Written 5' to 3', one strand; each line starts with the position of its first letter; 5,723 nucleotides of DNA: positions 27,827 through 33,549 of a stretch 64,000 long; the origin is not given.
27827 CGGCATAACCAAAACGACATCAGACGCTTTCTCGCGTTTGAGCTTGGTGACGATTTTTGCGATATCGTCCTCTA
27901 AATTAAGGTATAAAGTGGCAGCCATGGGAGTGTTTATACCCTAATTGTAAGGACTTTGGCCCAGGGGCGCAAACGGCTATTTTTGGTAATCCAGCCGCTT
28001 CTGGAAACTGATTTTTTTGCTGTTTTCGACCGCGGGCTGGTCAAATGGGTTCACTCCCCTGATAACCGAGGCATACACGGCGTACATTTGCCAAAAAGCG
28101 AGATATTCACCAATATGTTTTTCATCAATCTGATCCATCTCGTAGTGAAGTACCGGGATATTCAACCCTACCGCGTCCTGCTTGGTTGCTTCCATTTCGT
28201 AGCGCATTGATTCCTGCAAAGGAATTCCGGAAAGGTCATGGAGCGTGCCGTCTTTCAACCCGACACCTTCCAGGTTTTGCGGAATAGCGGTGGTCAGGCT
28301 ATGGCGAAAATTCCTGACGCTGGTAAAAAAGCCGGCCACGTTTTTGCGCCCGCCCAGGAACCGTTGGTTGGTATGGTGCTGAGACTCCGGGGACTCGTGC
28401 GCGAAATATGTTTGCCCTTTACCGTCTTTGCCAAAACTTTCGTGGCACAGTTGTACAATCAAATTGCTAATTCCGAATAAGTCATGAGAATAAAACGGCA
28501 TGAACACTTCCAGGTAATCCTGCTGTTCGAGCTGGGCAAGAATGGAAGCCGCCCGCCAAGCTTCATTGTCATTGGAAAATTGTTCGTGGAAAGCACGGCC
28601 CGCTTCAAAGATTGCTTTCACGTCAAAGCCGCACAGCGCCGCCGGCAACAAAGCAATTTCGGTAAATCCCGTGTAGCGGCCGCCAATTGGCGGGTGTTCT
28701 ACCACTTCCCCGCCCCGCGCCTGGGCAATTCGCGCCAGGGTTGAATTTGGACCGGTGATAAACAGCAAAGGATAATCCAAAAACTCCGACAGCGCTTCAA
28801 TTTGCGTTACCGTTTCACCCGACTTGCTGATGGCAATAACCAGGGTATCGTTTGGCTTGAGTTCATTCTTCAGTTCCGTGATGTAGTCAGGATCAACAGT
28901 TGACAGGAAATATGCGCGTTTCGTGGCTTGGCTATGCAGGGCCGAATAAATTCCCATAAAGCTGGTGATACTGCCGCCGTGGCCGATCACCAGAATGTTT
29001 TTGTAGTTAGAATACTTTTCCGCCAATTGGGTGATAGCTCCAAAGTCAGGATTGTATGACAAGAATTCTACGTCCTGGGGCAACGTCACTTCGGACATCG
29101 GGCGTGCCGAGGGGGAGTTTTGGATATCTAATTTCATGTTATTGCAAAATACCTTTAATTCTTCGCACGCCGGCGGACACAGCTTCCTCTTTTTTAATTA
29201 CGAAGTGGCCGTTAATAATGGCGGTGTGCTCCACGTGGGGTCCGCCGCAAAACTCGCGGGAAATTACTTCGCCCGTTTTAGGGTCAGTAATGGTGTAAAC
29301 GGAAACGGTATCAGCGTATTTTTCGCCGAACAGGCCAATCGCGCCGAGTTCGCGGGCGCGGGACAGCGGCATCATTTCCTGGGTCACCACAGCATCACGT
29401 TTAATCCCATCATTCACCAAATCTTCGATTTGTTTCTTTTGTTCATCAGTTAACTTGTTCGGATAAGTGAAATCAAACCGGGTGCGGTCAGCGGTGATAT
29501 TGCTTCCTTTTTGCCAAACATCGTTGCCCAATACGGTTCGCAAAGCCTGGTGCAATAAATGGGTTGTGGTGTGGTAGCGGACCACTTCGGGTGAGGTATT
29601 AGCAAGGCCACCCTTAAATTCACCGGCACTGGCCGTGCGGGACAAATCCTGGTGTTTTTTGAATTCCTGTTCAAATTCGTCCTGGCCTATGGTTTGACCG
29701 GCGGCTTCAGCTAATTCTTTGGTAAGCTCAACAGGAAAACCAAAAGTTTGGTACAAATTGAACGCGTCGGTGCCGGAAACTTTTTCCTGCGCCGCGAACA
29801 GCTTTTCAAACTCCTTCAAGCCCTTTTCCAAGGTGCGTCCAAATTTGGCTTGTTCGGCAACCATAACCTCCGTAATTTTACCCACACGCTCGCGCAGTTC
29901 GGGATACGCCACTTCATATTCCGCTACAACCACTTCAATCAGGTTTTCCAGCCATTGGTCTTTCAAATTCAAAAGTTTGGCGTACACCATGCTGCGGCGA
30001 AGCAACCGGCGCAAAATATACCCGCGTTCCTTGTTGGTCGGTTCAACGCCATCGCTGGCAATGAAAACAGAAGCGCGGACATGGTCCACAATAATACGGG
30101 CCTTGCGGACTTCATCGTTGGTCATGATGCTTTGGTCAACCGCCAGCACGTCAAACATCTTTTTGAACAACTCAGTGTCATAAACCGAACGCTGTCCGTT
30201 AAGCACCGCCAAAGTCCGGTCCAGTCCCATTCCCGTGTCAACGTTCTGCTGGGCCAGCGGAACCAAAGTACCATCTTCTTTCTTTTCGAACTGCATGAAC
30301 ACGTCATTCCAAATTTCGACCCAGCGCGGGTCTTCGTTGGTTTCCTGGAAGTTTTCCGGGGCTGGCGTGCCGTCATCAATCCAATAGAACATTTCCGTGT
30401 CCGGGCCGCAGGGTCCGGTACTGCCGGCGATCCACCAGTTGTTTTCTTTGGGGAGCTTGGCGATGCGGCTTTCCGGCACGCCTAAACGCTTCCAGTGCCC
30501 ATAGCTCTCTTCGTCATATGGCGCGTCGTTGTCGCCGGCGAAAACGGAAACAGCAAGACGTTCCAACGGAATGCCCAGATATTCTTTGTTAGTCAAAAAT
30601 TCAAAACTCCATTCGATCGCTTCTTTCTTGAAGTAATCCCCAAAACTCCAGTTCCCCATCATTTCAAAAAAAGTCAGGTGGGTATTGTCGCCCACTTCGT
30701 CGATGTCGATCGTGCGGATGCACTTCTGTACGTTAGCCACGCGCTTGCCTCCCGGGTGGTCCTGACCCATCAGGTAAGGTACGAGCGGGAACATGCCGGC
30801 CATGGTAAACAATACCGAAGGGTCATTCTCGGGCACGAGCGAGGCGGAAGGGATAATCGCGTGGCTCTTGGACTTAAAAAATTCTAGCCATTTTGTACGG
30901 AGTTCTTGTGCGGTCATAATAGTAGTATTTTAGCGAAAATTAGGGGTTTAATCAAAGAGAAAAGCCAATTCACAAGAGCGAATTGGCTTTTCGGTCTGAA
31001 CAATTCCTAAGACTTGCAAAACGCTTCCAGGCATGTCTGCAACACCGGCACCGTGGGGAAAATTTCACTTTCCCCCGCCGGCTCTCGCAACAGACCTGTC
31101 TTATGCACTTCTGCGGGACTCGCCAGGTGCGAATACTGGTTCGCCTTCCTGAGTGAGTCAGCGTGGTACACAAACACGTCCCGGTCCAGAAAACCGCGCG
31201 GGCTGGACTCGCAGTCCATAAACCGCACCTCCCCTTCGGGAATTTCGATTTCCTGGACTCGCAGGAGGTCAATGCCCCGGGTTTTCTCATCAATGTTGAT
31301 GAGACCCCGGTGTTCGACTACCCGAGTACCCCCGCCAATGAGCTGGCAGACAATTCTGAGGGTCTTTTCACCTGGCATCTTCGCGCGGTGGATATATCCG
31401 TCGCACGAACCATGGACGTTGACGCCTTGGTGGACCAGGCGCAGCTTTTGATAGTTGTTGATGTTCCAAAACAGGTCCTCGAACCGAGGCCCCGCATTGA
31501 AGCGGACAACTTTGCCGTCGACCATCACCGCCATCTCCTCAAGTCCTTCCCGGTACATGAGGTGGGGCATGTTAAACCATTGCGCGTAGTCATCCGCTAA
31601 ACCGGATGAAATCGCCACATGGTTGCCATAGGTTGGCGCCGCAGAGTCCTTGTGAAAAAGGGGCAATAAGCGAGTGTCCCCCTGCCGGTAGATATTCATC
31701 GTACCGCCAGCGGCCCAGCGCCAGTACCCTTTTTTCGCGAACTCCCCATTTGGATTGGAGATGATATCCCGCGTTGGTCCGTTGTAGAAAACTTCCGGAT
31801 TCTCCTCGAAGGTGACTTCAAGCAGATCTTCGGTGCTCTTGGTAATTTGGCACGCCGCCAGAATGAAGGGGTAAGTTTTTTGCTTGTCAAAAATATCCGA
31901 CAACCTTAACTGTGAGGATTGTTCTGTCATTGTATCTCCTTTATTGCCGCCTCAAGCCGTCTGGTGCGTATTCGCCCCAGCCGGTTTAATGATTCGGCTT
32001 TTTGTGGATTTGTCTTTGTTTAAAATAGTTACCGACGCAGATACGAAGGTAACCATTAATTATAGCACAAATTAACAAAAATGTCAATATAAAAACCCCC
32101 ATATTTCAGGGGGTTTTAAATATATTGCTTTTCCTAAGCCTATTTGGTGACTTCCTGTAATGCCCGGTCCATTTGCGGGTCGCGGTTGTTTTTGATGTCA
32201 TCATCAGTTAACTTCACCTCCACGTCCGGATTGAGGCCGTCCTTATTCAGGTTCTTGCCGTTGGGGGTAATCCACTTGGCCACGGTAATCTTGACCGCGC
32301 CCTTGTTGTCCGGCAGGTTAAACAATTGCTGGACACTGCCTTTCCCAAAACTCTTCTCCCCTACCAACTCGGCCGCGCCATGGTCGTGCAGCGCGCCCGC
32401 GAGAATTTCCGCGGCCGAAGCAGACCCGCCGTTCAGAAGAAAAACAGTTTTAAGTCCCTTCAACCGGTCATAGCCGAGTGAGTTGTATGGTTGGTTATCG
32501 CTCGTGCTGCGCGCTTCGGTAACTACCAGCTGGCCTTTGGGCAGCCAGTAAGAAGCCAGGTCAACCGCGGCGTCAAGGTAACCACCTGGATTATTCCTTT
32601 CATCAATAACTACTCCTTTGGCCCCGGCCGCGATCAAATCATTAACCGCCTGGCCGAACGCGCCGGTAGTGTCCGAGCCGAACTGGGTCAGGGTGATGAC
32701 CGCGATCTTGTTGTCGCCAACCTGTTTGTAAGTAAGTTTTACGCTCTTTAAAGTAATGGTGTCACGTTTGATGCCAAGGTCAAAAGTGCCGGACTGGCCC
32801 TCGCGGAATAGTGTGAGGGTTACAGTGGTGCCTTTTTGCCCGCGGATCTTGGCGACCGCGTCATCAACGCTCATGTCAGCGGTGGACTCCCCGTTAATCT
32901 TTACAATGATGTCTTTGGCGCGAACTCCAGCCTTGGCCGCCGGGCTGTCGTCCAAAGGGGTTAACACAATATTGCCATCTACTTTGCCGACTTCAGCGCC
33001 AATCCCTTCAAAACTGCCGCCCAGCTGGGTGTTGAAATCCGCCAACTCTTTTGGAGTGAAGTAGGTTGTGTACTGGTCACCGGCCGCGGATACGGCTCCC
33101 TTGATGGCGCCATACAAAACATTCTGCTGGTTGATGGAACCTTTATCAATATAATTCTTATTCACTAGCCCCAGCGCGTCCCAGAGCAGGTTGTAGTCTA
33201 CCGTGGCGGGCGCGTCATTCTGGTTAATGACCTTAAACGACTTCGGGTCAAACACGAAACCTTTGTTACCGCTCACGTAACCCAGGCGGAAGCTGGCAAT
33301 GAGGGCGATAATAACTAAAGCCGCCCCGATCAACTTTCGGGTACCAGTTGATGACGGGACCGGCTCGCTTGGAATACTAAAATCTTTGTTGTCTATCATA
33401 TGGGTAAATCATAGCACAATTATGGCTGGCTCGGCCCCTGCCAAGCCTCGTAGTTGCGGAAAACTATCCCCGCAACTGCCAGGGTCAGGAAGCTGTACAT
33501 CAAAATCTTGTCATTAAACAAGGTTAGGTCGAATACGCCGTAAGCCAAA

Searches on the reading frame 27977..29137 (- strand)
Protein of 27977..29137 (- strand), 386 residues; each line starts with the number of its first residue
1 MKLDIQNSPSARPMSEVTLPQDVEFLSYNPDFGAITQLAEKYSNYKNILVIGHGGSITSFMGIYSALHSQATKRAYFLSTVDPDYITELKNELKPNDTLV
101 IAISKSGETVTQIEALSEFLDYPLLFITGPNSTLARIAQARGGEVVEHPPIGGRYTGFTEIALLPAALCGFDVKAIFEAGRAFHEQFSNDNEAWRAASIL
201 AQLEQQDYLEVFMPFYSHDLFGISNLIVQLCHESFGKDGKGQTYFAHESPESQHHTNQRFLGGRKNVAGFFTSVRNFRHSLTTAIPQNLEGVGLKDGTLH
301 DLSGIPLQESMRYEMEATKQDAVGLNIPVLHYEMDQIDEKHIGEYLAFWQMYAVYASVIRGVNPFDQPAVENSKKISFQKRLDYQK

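Call 78: search_protein_families(library=pfam, proteins=[window:27977-29137:-], max_evalue=0.00001)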
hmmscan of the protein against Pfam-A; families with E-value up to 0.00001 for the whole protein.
window:27977-29137:- (386 aa): 1 family
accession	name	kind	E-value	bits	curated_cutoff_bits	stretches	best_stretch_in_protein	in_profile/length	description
PF00342.24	PGI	-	1.2e-08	34.5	22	0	44-116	95-171/486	Phosphoglucose isomerase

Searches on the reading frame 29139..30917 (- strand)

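Call 78: search_protein_families(library=pfam, proteins=[window:29139-30917:-], max_evalue=0.00001)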
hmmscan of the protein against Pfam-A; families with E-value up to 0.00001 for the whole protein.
window:29139-30917:- (592 aa): 2 families
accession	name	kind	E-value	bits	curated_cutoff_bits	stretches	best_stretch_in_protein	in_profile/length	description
PF01411.24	tRNA-synt_2c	-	1.5e-134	450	30.3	1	5-445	1-445/552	tRNA synthetases class II (A)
PF07973.19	tRNA_SAD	-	3.8e-12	46.4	24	1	538-587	1-43/44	Threonyl and Alanyl tRNA synthetase second additional domain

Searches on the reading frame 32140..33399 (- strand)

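Call 78: search_protein_families(library=pfam, proteins=[window:32140-33399:-], max_evalue=0.00001)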
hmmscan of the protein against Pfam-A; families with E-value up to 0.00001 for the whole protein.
window:32140-33399:- (419 aa): 4 families
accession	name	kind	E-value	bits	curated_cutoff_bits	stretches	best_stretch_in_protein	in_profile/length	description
PF03572.23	Peptidase_S41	-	1.9e-47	161.4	24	1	231-395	1-165/165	Peptidase family S41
PF17820.7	PDZ_6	-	1.2e-12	47.8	27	1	146-197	3-52/54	PDZ domain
PF00595.29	PDZ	-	6e-11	43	23.2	1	130-197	11-80/81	PDZ domain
PF13180.12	PDZ_2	-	8.4e-09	36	27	1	133-208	3-78/80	PDZ domain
